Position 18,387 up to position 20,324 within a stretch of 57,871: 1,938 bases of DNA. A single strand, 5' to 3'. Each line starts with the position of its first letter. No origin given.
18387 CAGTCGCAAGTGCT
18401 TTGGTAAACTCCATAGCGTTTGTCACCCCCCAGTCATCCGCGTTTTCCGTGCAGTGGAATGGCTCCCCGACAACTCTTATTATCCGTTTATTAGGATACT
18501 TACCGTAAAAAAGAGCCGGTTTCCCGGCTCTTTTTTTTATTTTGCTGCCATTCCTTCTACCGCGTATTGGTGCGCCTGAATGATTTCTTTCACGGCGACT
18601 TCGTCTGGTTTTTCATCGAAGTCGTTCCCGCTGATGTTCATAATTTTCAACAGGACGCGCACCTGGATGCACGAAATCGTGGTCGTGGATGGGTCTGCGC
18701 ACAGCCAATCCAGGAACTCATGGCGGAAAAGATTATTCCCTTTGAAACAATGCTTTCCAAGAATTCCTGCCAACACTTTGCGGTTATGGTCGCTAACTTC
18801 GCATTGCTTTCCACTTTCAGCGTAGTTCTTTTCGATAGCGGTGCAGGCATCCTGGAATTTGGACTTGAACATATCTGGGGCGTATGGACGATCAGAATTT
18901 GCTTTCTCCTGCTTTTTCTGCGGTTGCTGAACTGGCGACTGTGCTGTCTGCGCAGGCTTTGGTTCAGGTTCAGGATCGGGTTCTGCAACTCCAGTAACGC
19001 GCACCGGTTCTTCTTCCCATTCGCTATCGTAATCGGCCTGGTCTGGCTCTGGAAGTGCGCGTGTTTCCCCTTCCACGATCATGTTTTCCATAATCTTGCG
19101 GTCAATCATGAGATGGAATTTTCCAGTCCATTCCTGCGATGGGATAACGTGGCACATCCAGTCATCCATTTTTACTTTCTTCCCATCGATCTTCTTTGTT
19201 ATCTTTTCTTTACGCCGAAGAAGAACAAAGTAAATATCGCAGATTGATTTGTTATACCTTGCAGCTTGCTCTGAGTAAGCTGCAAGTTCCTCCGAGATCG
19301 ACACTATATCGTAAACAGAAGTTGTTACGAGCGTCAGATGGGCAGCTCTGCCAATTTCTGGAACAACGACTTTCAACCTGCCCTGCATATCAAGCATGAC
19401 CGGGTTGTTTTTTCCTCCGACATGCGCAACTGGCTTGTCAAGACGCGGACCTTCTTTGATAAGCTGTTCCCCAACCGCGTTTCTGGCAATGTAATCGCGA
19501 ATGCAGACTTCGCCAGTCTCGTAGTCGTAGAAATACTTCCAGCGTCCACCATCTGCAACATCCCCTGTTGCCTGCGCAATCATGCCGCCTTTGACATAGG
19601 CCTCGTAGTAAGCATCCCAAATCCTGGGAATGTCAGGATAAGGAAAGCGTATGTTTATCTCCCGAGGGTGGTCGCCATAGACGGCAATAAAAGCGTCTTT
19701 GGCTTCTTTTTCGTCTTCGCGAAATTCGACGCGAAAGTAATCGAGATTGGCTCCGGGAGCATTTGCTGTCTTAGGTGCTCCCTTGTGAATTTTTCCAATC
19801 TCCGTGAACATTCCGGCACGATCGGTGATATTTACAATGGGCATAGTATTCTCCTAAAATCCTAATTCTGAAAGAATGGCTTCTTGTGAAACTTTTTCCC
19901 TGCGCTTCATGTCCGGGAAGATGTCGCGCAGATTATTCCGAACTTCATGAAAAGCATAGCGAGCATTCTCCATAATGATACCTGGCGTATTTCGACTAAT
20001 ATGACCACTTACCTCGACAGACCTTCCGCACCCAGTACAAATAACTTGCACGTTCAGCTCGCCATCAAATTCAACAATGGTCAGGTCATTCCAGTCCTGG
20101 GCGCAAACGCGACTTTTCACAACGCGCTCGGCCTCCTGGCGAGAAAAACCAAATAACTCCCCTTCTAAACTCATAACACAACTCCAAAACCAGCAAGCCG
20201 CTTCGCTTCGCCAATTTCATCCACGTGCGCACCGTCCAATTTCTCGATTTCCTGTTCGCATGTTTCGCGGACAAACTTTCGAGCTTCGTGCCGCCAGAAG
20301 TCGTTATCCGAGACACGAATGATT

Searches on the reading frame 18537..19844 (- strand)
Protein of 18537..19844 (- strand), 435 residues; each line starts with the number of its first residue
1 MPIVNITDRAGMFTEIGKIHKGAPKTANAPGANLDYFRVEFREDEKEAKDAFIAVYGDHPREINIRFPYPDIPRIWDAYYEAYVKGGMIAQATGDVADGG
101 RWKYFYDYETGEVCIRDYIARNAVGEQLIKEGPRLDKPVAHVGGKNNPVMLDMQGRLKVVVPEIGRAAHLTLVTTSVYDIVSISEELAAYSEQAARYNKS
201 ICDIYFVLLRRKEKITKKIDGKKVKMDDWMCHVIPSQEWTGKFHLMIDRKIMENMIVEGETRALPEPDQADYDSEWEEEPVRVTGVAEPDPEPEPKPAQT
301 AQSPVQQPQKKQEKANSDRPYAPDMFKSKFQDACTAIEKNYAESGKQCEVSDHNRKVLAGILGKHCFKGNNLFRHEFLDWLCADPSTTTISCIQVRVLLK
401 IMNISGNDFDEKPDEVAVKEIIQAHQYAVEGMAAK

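Call 17: search_protein_families(library=phrogs, proteins=[window:18537-19844:-], max_evalue=0.001)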
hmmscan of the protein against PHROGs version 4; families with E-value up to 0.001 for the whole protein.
window:18537-19844:- (435 aa): 0 families

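Call 39: search_protein_families(library=pfam, proteins=[window:18537-19844:-], max_evalue=0.1)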
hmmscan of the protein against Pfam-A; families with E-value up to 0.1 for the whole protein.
window:18537-19844:- (435 aa): 1 family
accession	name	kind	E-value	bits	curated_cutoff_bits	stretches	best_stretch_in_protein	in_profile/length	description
PF18897.5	Gp3-like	-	1.6e-15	57.9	23.6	1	16-194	1-156/191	Recombination directionality factor-like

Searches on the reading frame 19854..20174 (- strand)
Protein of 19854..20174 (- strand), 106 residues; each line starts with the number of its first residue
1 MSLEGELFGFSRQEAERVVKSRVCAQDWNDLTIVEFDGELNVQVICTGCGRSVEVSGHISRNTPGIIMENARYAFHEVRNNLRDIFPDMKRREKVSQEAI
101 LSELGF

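Call 39: search_protein_families(library=pfam, proteins=[window:19854-20174:-], max_evalue=0.1)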
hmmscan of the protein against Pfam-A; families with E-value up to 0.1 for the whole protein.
window:19854-20174:- (106 aa): 3 families
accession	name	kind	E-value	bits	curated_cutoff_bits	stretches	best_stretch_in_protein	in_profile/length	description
PF22289.1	DmmA-like_C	-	0.0056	17.1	27.4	1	43-62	18-37/44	Dimethylamine monooxygenase subunit DmmA-like, C-terminal domain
PF21811.2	RdfA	-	0.007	16.6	27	1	13-60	140-188/195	Rod-determining factor A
PF10955.13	Fin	-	0.046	14.4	23.7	1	23-54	32-63/76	Anti-sigma-F factor Fin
